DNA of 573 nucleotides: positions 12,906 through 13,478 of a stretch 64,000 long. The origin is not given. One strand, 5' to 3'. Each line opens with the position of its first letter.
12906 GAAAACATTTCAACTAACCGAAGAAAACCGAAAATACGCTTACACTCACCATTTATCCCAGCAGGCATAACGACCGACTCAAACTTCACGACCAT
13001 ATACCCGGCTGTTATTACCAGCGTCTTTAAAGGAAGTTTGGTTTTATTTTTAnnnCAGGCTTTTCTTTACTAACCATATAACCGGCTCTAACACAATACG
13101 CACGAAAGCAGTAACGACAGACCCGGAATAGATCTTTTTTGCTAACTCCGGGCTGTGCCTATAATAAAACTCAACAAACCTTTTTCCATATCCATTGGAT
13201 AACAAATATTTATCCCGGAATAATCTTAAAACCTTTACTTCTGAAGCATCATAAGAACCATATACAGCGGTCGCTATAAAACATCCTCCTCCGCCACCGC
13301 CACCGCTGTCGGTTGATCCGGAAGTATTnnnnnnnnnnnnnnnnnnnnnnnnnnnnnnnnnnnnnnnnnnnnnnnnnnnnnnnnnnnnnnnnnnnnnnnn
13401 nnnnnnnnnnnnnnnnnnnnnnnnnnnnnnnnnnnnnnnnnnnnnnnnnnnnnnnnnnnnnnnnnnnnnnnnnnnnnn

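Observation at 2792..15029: Two adjacent secreted beta-helix proteins share an unusual poly-Gly + '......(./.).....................' C-terminal domain, a candidate new protein-sorting signal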

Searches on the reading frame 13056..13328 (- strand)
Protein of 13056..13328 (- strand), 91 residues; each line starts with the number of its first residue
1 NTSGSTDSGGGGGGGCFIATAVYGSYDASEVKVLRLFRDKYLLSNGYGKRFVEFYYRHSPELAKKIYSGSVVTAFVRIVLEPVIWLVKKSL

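Call 5: search_protein_families(library=ncbifam, proteins=[window:13056-13328:-], max_evalue=1)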
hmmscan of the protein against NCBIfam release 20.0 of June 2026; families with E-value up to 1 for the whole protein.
seq(91 aa): 2 families
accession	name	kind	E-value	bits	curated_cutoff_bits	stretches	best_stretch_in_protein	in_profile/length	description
NF041770.1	CFI_box_CTERM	domain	4.4e-27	93.7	40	1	16-84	1-69/69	CFI-box-CTERM domain-containing protein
NF041044.1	GIVxVP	domain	0.14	12.2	35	1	14-46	19-51/57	GIVxVP protein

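Call 6: search_protein_families(library=pfam, proteins=[window:13056-13328:-], max_evalue=1)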
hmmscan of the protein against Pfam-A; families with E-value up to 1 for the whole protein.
seq(91 aa): 0 families

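Call 16: find_homologous_proteins(query=window:13056-13304:-, max_evalue=0.001)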
Query seq(83 aa) (83 aa): 3 proteins with E <= 0.001 among 5 candidates.
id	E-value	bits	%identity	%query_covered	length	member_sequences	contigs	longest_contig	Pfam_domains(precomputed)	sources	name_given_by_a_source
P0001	4.0e-21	92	60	93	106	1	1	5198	-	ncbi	ncbi:MAG: hypothetical protein DRP67_06185, partial [Candidatus Omnitrophota bacterium]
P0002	5.9e-16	76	49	86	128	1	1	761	-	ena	-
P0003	2.3e-12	65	65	66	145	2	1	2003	-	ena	-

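Call 27: search_protein_representatives(alignment_id=A1)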
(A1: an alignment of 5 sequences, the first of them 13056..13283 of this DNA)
Query: 5 sequences, 126 profile positions. Proteins with E-value up to 0.001 (for the whole library): 29699; up to 1e-10: 21541; up to 1e-30: 7. The best 150 are listed.
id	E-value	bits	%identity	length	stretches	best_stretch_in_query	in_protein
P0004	1.6e-57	208.9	-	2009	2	47-121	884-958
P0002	2.2e-57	208.5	-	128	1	1-126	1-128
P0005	1.8e-42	160.3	-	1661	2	46-122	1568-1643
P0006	6.1e-40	152.1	-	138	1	5-124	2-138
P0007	2.6e-36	140.4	-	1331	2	47-119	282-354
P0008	2.8e-36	140.3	-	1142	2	46-119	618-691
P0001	4.7e-35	136.3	-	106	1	48-125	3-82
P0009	2.7e-30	121.0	-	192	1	7-125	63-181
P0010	3.9e-30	120.4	-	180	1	31-126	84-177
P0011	9.3e-30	119.2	-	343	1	47-125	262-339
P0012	1.2e-29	118.9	-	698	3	7-125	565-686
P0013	1.8e-29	118.3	-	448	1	46-120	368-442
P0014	2.7e-29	117.7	-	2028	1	47-120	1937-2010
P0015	3.7e-29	117.3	-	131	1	39-121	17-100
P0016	4.3e-29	117.1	-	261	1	26-120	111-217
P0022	1.6e-28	115.2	-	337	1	14-124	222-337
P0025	2.6e-28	114.6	-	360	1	16-125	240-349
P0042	2.9e-27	111.2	-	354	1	7-123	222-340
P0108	3.5e-26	107.7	-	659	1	45-125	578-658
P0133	6.4e-26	106.8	-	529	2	7-123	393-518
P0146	8.6e-26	106.4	-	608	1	26-121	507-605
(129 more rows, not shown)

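Call 34: find_related_loci(query=A2, collection=genome_contigs, flank=10000)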
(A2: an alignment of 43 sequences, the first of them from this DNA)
Query A2 (82 aa) in genome_contigs; peptide patterns used: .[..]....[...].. (x = any residue, [..] = any of these).
600 stretches matched a pattern (row limit reached: there are more); 592 encode a relative of the query (tblastn E <= 1e-3); the best 80 are kept; 80 distinct loci.
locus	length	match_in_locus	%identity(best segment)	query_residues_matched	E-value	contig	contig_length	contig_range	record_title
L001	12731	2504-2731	53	7-82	5e-25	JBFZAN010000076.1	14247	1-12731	MAG: Candidatus Omnitrophota bacterium isolate PPR_0468 k121_1525950, whole genome shotgun sequence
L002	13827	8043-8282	53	1-80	1e-23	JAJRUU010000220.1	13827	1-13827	MAG: bacterium isolate Dive96_bin10.231 k141_2410029, whole genome shotgun sequence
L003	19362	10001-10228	53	3-78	8e-24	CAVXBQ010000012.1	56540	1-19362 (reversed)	MAG: uncultured delta proteobacterium isolate MFD01299.bin.2.165 genome assembly, contig: contig_56898, whole genome sho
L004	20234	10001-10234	54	2-79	2e-23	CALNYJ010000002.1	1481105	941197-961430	MAG: uncultured Gammaproteobacteria bacterium isolate LOGT_bin.0117 genome assembly, contig: contig_8840, whole genome s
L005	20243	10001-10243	52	2-82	2e-24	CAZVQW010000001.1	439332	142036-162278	MAG TPA_asm: uncultured Chromatiaceae bacterium isolate SRP077602_co10_288 genome assembly, contig: NODE_2_length_439332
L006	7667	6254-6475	53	7-80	3e-23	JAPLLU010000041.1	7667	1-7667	MAG: Candidatus Omnitrophota bacterium isolate LacPavin_0920_SED5_MAG_40_17 LacPavin_0920_SED5_scaffold_2571940, whole g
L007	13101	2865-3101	54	1-79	3e-23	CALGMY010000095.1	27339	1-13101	MAG TPA_asm: uncultured Gammaproteobacteria bacterium isolate SRR1506987_bin.36_CONCOCT_v1.1_MAG genome assembly, contig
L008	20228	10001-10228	53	4-79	5e-23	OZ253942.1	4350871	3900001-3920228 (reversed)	MAG: Pseudomonadales bacterium isolate 34150d0a-c55f-49b4-b82a-f2038f8a90b3 genome assembly, chromosome: 1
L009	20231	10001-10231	53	3-79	6e-23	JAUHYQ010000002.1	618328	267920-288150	MAG: Gammaproteobacteria bacterium isolate 3_bin.74 NODE_16_length_618328_cov_2.703042, whole genome shotgun sequence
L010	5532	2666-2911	54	1-82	6e-23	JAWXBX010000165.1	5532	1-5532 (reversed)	MAG: Gemmatimonadota bacterium isolate MP7G1.59 k99_1119030, whole genome shotgun sequence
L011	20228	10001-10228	50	7-82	1e-22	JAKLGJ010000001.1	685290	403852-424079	MAG: Candidatus Omnitrophota bacterium isolate RA.bin37 RA.bin37_1, whole genome shotgun sequence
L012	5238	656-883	53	7-82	1e-22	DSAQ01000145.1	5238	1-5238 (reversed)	MAG TPA_asm: Proteobacteria bacterium isolate SpSt-1152 Ga0129302_1010486, whole genome shotgun sequence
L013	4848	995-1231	51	1-79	2e-22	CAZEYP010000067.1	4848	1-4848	MAG TPA_asm: uncultured Nitrospirota bacterium isolate binchicken_co172_141 genome assembly, contig: NODE_17921_length_4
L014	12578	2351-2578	50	4-79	3e-22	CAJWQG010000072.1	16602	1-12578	MAG TPA_asm: uncultured Gammaproteobacteria bacterium isolate ERR599094_bin.30_MetaBAT_v2.12.1_MAG genome assembly, cont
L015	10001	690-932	51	3-80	4e-22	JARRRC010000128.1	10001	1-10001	MAG: Desulfobacterales bacterium isolate Spart_218_MAG scaffold_9692, whole genome shotgun sequence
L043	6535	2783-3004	50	7-80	2e-20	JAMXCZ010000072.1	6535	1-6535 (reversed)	MAG: Candidatus Omnitrophota bacterium isolate MohnsGC05_bin046 NODE_74_length_6535_cov_8.819294, whole genome shotgun s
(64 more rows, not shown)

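Call 40: search_protein_families(library=ncbifam, proteins=[P0009, P0012, P0025, P0042, P0108, P0133, P0146, P0022, P0003, P0002], max_evalue=0.01)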
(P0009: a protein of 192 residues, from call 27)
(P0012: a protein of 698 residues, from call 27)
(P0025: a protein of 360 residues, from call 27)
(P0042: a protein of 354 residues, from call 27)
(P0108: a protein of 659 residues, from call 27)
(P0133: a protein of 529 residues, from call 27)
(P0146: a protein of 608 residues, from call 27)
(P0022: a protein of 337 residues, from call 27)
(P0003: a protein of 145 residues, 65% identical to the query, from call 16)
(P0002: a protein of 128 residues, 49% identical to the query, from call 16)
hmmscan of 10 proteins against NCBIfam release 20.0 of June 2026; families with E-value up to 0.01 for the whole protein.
P0009 (192 aa): 1 family
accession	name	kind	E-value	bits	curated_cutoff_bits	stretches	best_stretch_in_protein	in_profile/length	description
NF041770.1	CFI_box_CTERM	domain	1.6e-19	69.4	40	1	107-173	1-67/69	CFI-box-CTERM domain-containing protein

P0012 (698 aa): 7 families
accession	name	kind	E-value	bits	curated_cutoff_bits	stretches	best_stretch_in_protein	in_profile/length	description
NF041770.1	CFI_box_CTERM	domain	3.5e-21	74.8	40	1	612-680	1-69/69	CFI-box-CTERM domain-containing protein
NF033735.1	G3PDH_Arsen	exception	0.00014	21.5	450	0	217-272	123-179/323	ArsJ-associated glyceraldehyde-3-phosphate dehydrogenase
NF006512.0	PRK08955.1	equivalog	0.0022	17.4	563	0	220-272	130-183/334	glyceraldehyde-3-phosphate dehydrogenase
NF041259.1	mono_DmmA_fam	domain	0.003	17.9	60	0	36-91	29-83/101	dimethylamine monooxygenase subunit DmmA family protein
NF011481.0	PRK14890.1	equivalog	0.0051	16.8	61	0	52-67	21-36/61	putative Zn-ribbon RNA-binding protein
NF041070.1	carrier_LysW_Arch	domain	0.0073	16.3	75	0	60-93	4-38/57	alpha-aminoadipate/glutamate carrier protein LysW/ArgW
NF004910.0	PRK06266.1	equivalog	0.01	15.1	180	0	54-90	120-155/185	transcription initiation factor E subunit alpha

P0025 (360 aa): 1 family
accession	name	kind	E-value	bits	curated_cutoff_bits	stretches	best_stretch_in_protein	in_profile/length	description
NF041770.1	CFI_box_CTERM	domain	8.3e-22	76.8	40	1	275-343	1-69/69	CFI-box-CTERM domain-containing protein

P0042 (354 aa): 1 family
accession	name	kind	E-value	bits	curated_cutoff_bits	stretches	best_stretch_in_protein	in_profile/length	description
NF041770.1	CFI_box_CTERM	domain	4.3e-21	74.5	40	1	268-336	1-69/69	CFI-box-CTERM domain-containing protein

P0108 (659 aa): 3 families
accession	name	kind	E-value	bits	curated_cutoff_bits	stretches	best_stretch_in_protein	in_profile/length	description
NF041770.1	CFI_box_CTERM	domain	2e-25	88.4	40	1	584-652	1-69/69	CFI-box-CTERM domain-containing protein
NF008490.0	PRK11401.1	equivalog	0.0022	17.9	222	0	289-346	66-123/129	enamine/imine deaminase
TIGR03265.1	PhnT2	equivalog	0.009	15.3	457.7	0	121-254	212-345/353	putative 2-aminoethylphosphonate ABC transporter ATP-binding protein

P0133 (529 aa): 1 family
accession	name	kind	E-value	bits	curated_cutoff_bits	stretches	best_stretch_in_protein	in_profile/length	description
NF041770.1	CFI_box_CTERM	domain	1.8e-19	69.3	40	1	446-512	1-67/69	CFI-box-CTERM domain-containing protein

P0146 (608 aa): 14 families
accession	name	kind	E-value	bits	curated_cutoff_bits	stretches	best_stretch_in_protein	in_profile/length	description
NF043029.1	T4SS_AnkY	equivalog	1.7e-32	112.6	600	4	430-508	458-536/543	Dot/Icm T4SS effector AnkY/LegA9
NF041770.1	CFI_box_CTERM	domain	3e-25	87.8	40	1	535-603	1-69/69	CFI-box-CTERM domain-containing protein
NF043023.1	T4SS_AnkH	equivalog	1.9e-24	86.3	600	3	314-389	18-90/467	Dot/Icm T4SS effector AnkH/LegA3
NF041931.2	MzaA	equivalog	8.6e-22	77.7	800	2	450-532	22-105/726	MZA anti-phage system associated sigma-70 family RNA polymerase sigma factor MzaA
NF043028.1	T4SS_AnkX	equivalog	2.6e-18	65.6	1400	2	265-445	522-700/938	Dot/Icm T4SS effector AnkN/AnkX/LegA8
NF043022.1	T4SS_AnkG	equivalog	1.1e-16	60.6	500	2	381-507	314-447/455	Dot/Icm T4SS effector AnkG/AnkZ/LegA7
NF043019.1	T4SS_AnkC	equivalog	9e-13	47.9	450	2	383-517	113-257/459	Dot/Icm T4SS effector AnkC/LegA12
TIGR00870.1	trp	subfamily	1.3e-09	36.8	498.75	0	462-492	130-160/747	transient-receptor-potential calcium channel protein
NF043024.1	T4SS_AnkI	equivalog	1.3e-06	27.4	550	0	424-516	235-341/439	Dot/Icm T4SS effector AnkI/LegAS4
NF043027.1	T4SS_AnkQ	equivalog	1.1e-05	24.3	700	1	395-492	291-393/496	Dot/Icm T4SS effector AnkQ/LegA10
NF043021.1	T4SS_AnkF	equivalog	6.1e-05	21.5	1000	0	400-457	588-646/917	Dot/Icm T4SS effector AnkF/LegA14/Ceg31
NF043020.1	T4SS_AnkD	equivalog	0.00013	21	500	0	390-427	74-111/426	Dot/Icm T4SS effector AnkD/LegA15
NF043026.1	T4SS_AnkK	equivalog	0.0003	19.6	650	0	393-443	396-446/623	Dot/Icm T4SS effector AnkK/LegA5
NF001608.0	PRK00398.1-6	equivalog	0.00076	19.3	84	1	5-33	3-31/46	DNA-directed RNA polymerase subunit P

P0022 (337 aa): 2 families
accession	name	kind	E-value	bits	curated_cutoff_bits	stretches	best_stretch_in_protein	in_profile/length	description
NF041770.1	CFI_box_CTERM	domain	3.8e-25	87.5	40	1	264-332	1-69/69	CFI-box-CTERM domain-containing protein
NF001608.0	PRK00398.1-6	equivalog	0.0048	16.7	84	0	7-36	5-34/46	DNA-directed RNA polymerase subunit P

P0003 (145 aa): 1 family
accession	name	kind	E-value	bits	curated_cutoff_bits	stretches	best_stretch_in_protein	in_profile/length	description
NF041770.1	CFI_box_CTERM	domain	5.3e-25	87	40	1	72-140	1-69/69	CFI-box-CTERM domain-containing protein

P0002 (128 aa): 1 family
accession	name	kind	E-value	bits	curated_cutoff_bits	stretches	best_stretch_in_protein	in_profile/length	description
NF041770.1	CFI_box_CTERM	domain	1.2e-25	89.1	40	1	53-121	1-69/69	CFI-box-CTERM domain-containing protein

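Call 41: predict_structure(alignment_id=A2)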
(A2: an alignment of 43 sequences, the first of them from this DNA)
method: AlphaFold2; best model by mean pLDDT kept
length: 82 residues; sequences in the alignment: 43
mean_pLDDT: 85.8   pTM: 0.71
mean pLDDT of the five models: 85.8, 84.1, 81.8, 80.4, 79.9
residues with pLDDT >= 90: 36; 70-90: 40; 50-70: 2; < 50: 4
segments of 3 or more residues with pLDDT < 50: 1-4
pLDDT, mean of each block of 10 residues (from residue 1): 62 89 91 92 90 85 88 90 80
secondary structure, 60 per line:
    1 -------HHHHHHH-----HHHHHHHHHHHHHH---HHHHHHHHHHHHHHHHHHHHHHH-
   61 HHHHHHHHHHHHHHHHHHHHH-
elements in order: H8-14 H20-33 H37-59 H61-81

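Call 44: fold_search(model_id=the predicted structure, library=pdb)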
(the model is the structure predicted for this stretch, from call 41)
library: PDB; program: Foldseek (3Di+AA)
matches with E <= 10: 3; with E <= 0.001: 0
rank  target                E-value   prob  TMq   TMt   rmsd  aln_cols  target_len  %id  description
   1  6lea_A                5.9e+00  0.11  0.41  0.34   8.0        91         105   13  Structure of FliS chaperone in complex with flagellin and HP1076 (released 2020-05-13)
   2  6wk3_B                8.6e+00  0.05  0.32  0.21   9.2        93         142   15  Engineered carbene transferase RmaNOD Q52V, putative nitric oxide dioxygenase from Rhodothermus marinus (released 2020-07-08)
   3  9n26_A                8.6e+00  0.02  0.23  0.04  15.9        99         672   15  DNA gyrase complexed with uncleaved DNA and Compound 148 to 1.96 A resolution (released 2025-04-09)

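Call 46: search_solved_structures(query=A2, max_evalue=1)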
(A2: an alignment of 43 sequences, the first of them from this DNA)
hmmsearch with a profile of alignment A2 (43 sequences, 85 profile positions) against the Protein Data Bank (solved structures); distinct sequences matched with E-value up to 1: 0.

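Call 53: fold_search(model_id=the predicted structure, library=viral)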
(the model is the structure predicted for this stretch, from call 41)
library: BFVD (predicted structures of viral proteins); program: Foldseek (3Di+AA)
matches with E <= 10: 7; with E <= 0.001: 0
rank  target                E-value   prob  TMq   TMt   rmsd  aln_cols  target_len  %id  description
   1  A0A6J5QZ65            8.7e-01  0.97  0.64  0.12   2.5        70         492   23  Intramolecular chaperone auto-processing domain containing protein [uncultured Caudovirales phage]
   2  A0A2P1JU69            2.2e+00  0.10  0.27  0.24  17.4        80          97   19  Uncharacterized protein [Erwinia phage vB_EamM-Bue1]
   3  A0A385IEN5            4.6e+00  0.08  0.32  0.25   8.8        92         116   12  (no name in the UniProt tables at hand)
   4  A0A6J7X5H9            7.2e+00  0.33  0.59  0.16   2.8        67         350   16  Uncharacterized protein [uncultured Caudovirales phage]
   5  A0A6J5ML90            8.0e+00  0.02  0.22  0.23  13.2        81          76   16  Uncharacterized protein [uncultured Caudovirales phage]
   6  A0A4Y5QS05            9.5e+00  0.03  0.25  0.10  12.8        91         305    9  RNA-directed RNA polymerase (Fragment) [Beaumont virus]
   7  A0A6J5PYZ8            1.0e+01  0.07  0.29  0.41   4.4        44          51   18  Uncharacterized protein [uncultured Caudovirales phage]

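Call 54: search_dna_similar(query=window:13056-13301:-, collection=phages, mode=protein, max_evalue=0.001, max_rows=25)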
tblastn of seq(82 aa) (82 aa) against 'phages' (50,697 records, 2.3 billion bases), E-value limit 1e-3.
Records with a match: 1; places in all: 1; records where one place covers at least 80% of the query: 1.
Best place of each record, by identity: <60% 1.
By first word of the organism name: Clostridioides 1.
By host as written in the record: - 1.
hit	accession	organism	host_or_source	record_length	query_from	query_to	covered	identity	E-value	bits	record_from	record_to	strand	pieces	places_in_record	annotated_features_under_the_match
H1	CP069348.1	Clostridioides phage pCD1602_4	water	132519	7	75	84%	44.9%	1e-10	61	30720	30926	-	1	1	record has no annotation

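Call 55: search_protein_families(library=pfam, proteins=[L001:2751-3545:+, L001:3664-5007:+, L001:5004-5546:+, L001:5551-6024:+, L001:6021-7529:+, L001:8332-10026:+, L001:10034-11233:+, L001:11230-12042:+, L043:3861-5309:+, L001:2-802:+], max_evalue=0.001)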
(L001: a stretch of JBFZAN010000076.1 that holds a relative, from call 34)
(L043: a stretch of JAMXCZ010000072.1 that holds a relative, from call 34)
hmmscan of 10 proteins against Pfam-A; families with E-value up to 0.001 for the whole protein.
L001:2751-3545:+ (264 aa): 3 families
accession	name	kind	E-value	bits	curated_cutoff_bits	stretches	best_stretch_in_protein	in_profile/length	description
PF11356.14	T2SSC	-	9.4e-08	32.4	27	1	59-137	68-141/141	Type II secretion system protein C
PF13180.12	PDZ_2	-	3.6e-07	30.8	27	1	195-259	13-77/80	PDZ domain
PF17820.7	PDZ_6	-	0.00022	21.3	27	0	207-237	11-41/54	PDZ domain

L001:3664-5007:+ (447 aa): 2 families
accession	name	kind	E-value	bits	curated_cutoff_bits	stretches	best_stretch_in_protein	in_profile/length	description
PF11104.14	PilM_2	-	1.6e-09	37.6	27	1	37-198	38-208/340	Type IV pilus assembly protein PilM;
PF05137.18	PilN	-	1.5e-07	31.8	22.8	1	366-446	2-77/78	Fimbrial assembly protein (PilN)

L001:5004-5546:+ (180 aa): 0 families

L001:5551-6024:+ (157 aa): 0 families

L001:6021-7529:+ (502 aa): 4 families
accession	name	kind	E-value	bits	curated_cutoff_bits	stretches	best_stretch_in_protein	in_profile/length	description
PF00263.26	Secretin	-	8.3e-48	162.6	27.5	1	314-473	2-168/169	Bacterial type II and III secretion system protein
PF03958.22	Secretin_N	-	3.5e-24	85.2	28.2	2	122-181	1-67/69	Bacterial type II/III secretion system short domain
PF07660.19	STN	-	4.8e-11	42.7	28.4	1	60-106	1-50/52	Secretin and TonB N terminus short domain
PF21305.2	type_II_gspD_N0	-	7.6e-06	26.1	27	1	40-104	1-70/71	GspD-like, N0 domain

L001:8332-10026:+ (564 aa): 5 families
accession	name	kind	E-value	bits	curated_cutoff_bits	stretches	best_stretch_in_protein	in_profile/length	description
PF00437.27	T2SSE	-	1.8e-131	438.6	24.9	1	177-557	6-370/370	Type II/IV secretion system protein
PF05157.20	MshEN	-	2e-20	73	23.1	1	60-144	2-87/90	MshEN domain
PF25199.1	nSTAND_NTPase5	-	9.7e-05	22.7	34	1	305-356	27-83/145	Novel STAND NTPase 5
PF13191.12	AAA_16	-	0.00037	21.5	32.6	1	306-342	15-51/167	AAA ATPase domain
PF13401.12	AAA_22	-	0.00054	20.7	27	0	313-350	3-40/130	AAA domain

L001:10034-11233:+ (399 aa): 1 family
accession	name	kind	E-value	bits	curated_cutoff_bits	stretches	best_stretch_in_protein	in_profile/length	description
PF00482.28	T2SSF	-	1.2e-56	190.5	25.2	2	268-390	1-125/125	Type II secretion system (T2SS), protein F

L001:11230-12042:+ (270 aa): 1 family
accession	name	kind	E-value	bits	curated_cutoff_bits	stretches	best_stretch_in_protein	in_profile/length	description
PF09721.15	Exosortase_EpsH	-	6.1e-60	203.2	25.7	1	15-267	3-252/254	Transmembrane exosortase (Exosortase_EpsH)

L043:3861-5309:+ (482 aa): 2 families
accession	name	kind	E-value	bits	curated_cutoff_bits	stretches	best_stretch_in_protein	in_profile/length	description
PF00795.27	CN_hydrolase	-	1.1e-34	120.4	23.2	1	241-436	23-247/256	Carbon-nitrogen hydrolase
PF20154.4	LNT_N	-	4.8e-19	69.5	27.1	1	29-166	15-159/159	Apolipoprotein N-acyltransferase N-terminal domain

L001:2-802:+ (266 aa): 6 families
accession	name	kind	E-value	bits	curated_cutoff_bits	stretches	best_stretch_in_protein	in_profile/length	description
PF05345.18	He_PIG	-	2.5e-22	79.6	24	1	39-124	1-95/96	Putative Ig domain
PF17963.7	Big_9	-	4.9e-16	59.8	23.6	1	37-122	1-88/89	Bacterial Ig domain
PF17892.7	Cadherin_5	-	2.4e-08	34.1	26.5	1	49-124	15-97/98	Cadherin-like domain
PF18911.6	PKD_4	-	7.1e-08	32.8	27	0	37-73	1-38/85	PKD domain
PF13205.12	Big_5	-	5.5e-05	24.3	23.6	1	128-250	1-105/105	Bacterial Ig-like domain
PF17803.7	Cadherin_4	-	9.1e-05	23.3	25.1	1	28-78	2-55/71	Bacterial cadherin-like domain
